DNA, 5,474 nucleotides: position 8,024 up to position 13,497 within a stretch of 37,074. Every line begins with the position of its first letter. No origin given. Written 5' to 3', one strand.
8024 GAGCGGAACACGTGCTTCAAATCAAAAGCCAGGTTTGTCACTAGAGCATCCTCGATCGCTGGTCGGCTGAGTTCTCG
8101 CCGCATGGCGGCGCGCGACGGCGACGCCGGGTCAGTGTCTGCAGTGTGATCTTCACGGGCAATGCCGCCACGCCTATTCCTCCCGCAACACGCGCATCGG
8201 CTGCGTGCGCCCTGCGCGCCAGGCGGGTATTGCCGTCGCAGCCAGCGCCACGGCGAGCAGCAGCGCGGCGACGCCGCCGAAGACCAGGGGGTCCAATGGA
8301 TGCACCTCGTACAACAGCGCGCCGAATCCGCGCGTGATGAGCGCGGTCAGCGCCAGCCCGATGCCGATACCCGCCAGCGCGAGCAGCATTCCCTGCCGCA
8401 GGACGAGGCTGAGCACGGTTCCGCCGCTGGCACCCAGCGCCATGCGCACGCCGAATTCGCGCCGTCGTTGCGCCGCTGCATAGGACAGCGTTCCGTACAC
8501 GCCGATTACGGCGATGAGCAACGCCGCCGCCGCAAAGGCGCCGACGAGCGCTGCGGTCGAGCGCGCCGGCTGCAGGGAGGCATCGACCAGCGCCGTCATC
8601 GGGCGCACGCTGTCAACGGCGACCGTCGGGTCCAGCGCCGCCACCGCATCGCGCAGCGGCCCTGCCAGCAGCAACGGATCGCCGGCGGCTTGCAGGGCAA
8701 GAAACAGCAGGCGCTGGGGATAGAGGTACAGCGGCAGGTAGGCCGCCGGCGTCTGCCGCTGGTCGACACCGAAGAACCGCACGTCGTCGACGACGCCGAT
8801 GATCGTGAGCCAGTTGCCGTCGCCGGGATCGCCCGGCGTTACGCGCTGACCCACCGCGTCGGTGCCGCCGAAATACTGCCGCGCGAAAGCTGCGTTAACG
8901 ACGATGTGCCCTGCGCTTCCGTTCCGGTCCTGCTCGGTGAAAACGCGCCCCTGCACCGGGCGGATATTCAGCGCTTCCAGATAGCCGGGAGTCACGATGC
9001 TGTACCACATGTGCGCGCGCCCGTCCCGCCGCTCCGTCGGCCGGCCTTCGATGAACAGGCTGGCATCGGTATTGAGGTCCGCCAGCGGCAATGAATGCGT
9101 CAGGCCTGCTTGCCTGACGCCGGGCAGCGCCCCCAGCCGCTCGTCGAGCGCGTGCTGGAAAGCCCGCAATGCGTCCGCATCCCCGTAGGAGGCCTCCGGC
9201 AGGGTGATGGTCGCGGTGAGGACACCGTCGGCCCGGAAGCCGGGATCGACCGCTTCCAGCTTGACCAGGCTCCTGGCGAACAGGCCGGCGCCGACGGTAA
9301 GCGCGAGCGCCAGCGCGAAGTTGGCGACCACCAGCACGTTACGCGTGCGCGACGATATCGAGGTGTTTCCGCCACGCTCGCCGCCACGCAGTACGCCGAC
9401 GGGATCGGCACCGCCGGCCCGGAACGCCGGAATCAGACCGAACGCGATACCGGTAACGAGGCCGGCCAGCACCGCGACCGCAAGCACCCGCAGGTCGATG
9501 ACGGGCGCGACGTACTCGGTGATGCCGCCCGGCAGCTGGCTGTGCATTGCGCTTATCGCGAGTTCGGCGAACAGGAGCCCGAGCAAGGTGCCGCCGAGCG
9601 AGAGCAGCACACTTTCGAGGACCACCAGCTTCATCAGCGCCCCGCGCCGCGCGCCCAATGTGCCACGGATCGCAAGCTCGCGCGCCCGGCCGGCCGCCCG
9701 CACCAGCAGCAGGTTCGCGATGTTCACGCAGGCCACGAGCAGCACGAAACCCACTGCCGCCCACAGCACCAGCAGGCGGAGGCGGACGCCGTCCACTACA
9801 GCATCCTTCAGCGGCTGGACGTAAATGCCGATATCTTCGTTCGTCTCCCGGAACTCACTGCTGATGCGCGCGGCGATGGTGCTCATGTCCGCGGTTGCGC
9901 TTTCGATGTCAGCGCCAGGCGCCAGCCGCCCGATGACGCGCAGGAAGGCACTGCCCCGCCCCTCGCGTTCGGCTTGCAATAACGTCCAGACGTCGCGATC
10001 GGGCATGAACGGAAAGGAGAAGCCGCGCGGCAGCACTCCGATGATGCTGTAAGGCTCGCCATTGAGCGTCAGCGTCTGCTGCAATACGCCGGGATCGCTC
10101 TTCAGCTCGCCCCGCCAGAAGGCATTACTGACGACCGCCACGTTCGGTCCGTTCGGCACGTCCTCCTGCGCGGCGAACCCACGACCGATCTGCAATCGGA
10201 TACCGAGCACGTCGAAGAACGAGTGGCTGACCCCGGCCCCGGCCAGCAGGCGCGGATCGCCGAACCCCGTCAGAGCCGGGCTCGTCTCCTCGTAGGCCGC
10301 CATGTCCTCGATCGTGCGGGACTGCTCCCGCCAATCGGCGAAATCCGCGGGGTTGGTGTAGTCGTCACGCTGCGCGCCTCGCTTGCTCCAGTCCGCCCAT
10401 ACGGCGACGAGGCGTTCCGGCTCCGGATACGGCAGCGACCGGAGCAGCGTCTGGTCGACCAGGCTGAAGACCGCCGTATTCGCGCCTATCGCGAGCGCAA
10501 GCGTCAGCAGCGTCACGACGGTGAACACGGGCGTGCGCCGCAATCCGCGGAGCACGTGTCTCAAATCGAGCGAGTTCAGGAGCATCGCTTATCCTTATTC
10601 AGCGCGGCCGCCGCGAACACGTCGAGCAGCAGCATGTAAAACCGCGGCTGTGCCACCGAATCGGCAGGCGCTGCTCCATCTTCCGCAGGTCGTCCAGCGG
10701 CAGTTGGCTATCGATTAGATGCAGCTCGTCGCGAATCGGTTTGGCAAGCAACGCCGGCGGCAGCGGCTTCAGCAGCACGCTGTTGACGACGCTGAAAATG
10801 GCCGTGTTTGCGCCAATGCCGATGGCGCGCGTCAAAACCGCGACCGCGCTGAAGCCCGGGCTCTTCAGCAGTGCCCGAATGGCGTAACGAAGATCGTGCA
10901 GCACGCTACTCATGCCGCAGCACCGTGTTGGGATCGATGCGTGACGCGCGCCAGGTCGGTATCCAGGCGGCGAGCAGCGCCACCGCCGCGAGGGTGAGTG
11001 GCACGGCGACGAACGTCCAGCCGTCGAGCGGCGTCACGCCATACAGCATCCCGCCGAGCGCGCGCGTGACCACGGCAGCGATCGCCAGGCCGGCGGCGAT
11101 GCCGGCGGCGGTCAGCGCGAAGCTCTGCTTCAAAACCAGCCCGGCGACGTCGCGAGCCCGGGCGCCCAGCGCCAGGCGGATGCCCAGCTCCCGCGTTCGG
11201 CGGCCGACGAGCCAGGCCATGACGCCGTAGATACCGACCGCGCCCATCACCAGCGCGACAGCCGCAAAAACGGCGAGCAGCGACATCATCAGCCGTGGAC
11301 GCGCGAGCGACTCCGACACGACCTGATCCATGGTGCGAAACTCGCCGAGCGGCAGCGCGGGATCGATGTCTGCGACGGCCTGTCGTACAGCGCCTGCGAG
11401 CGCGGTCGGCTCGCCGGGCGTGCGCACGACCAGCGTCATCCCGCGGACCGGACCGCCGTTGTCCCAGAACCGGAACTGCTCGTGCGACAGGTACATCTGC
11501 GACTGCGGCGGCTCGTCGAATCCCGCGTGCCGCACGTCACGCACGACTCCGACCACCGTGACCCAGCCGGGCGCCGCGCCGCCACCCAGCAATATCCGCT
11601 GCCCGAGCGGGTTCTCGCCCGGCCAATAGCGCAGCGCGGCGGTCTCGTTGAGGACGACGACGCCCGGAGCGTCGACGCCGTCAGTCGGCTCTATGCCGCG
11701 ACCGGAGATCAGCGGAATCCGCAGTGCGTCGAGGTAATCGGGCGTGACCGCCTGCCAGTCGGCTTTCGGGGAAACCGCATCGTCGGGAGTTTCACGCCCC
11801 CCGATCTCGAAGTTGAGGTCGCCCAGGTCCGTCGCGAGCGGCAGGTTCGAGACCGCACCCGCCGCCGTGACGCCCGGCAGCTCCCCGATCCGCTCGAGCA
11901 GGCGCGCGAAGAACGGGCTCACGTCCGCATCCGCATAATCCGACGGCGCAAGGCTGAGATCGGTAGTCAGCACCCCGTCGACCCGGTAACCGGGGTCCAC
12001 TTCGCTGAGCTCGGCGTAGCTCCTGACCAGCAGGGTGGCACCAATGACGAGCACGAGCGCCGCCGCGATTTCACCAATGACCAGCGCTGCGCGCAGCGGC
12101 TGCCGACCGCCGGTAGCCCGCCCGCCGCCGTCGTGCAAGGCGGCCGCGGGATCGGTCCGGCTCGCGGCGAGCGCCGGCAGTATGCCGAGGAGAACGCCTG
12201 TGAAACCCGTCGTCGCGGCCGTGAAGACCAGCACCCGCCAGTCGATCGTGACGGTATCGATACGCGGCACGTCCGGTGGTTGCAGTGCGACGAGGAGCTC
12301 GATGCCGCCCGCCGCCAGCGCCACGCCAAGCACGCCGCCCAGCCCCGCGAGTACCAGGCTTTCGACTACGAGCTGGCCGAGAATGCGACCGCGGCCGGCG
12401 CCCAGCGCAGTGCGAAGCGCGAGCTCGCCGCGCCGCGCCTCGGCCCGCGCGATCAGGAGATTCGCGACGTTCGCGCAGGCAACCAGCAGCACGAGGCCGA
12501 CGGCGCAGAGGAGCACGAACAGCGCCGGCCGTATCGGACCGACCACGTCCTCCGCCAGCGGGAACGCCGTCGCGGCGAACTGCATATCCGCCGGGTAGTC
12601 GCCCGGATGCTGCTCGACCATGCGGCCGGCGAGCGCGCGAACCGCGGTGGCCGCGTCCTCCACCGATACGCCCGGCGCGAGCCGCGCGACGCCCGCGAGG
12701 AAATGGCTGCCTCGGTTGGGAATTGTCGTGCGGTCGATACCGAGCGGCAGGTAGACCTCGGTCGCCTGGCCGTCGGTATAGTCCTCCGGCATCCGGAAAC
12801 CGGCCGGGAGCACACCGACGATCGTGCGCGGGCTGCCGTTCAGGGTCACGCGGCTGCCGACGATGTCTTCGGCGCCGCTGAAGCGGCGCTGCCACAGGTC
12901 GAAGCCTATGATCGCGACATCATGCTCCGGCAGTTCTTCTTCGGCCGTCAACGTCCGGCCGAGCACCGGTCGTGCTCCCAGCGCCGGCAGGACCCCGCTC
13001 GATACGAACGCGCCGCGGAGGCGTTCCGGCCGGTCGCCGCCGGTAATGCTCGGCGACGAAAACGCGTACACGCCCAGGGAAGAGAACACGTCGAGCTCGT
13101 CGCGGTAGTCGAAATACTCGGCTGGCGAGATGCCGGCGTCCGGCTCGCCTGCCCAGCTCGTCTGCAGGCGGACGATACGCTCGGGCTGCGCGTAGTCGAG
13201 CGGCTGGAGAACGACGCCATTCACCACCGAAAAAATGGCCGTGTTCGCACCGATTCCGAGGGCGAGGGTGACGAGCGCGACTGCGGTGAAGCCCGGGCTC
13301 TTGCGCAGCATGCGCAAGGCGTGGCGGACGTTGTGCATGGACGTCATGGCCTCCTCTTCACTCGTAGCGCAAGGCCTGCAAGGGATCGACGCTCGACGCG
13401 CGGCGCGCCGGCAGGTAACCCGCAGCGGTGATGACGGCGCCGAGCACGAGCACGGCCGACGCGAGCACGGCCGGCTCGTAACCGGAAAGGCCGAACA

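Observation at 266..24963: Nine intact ADOP-type permease paralogues plus one relic in a single co-oriented array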

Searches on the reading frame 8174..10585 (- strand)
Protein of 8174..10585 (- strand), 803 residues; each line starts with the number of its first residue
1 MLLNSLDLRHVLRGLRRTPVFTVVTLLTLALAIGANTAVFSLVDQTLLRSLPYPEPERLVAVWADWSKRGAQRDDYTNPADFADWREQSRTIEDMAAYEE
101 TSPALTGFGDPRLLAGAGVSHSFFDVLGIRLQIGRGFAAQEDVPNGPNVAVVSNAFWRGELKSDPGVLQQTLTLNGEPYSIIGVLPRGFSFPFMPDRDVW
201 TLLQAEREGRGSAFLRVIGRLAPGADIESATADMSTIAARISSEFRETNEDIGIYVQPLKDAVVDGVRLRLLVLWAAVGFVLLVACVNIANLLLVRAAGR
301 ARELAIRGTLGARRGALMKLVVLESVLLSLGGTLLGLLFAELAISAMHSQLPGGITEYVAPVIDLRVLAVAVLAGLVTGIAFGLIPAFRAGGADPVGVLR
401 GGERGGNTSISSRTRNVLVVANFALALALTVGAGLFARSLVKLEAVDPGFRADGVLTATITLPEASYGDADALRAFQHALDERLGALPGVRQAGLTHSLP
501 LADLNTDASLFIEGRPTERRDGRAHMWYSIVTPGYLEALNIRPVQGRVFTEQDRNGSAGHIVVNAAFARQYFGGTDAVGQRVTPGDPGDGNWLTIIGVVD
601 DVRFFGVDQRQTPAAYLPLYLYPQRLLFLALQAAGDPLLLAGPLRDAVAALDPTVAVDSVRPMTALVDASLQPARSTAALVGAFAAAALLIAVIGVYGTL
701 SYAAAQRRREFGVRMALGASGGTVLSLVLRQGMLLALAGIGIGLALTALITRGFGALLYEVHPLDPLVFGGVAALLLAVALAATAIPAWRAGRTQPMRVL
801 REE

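Call 6: search_protein_families(library=ncbifam, proteins=[window:8174-10585:-], max_evalue=0.00001)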
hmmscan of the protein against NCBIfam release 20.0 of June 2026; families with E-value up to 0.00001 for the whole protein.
window:8174-10585:- (803 aa): 3 families
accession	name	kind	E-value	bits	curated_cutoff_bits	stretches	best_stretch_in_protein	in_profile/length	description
TIGR03434.1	ADOP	subfamily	3.8e-256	852.2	622.3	1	7-803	4-803/803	ADOP family duplicated permease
NF007826.0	PRK10535.1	equivalog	9.7e-21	73.7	966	2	117-399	370-645/648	macrolide ABC transporter ATP-binding protein/permease MacB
TIGR02212.1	lolCE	equivalog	4.4e-09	35.8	362.45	0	273-400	268-409/411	lipoprotein-releasing ABC transporter permease subunit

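Call 7: search_protein_families(library=pfam, proteins=[window:8174-10585:-], max_evalue=0.001)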
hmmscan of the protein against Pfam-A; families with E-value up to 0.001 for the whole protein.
window:8174-10585:- (803 aa): 2 families
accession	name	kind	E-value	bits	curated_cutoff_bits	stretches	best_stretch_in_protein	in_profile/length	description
PF12704.14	MacB_PCD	-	1.4e-34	120.6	27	2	22-235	1-205/207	MacB-like periplasmic core domain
PF02687.27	FtsX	-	9.3e-25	87.5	25.5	2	276-392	2-117/120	FtsX-like permease C-terminal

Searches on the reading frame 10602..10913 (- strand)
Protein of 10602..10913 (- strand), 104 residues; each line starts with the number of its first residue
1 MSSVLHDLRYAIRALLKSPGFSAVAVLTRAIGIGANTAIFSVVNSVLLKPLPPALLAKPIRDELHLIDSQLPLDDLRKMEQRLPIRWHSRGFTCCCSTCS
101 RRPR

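Call 55: search_protein_families(library=pfam, proteins=[window:10602-10913:-], max_evalue=0.01)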
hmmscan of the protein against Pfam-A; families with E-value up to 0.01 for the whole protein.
seq(104 aa): 0 families

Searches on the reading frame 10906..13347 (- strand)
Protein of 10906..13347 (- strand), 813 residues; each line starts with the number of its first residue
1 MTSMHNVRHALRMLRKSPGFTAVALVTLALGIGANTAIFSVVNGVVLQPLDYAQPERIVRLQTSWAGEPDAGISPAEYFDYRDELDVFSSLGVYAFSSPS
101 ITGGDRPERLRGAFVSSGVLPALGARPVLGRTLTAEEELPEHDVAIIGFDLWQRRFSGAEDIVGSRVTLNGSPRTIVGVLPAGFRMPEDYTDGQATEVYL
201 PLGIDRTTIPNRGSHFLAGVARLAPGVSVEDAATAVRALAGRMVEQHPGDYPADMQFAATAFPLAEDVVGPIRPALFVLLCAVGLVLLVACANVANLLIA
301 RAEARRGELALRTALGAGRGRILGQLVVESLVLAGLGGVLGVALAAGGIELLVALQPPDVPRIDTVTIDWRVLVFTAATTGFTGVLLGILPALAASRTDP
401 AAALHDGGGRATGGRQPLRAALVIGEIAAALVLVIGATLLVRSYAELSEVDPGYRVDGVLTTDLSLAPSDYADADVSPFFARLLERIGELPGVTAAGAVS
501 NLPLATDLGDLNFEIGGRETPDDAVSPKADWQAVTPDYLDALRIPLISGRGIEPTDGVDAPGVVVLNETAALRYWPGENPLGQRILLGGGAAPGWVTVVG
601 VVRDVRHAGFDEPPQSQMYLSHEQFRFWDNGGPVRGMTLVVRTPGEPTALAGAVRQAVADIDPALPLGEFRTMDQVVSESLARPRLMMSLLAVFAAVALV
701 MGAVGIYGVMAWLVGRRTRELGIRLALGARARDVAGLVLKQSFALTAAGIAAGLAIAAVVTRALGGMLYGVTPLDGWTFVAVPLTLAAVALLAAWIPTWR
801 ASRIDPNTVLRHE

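Call 6: search_protein_families(library=ncbifam, proteins=[window:10906-13347:-], max_evalue=0.00001)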
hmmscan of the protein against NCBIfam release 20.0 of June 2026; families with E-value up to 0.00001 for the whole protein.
window:10906-13347:- (813 aa): 2 families
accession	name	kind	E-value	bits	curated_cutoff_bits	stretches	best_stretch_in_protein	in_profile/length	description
TIGR03434.1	ADOP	subfamily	7.8e-277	920.6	622.3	1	4-813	2-803/803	ADOP family duplicated permease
NF007826.0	PRK10535.1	equivalog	1.1e-29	103.3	966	2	130-404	387-645/648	macrolide ABC transporter ATP-binding protein/permease MacB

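Call 7: search_protein_families(library=pfam, proteins=[window:10906-13347:-], max_evalue=0.001)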
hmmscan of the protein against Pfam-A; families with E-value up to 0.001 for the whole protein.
window:10906-13347:- (813 aa): 2 families
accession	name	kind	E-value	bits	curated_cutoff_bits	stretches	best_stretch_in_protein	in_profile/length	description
PF12704.14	MacB_PCD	-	1.2e-35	124.1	27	2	21-238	1-206/207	MacB-like periplasmic core domain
PF02687.27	FtsX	-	6e-23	81.6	25.5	2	693-806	2-120/120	FtsX-like permease C-terminal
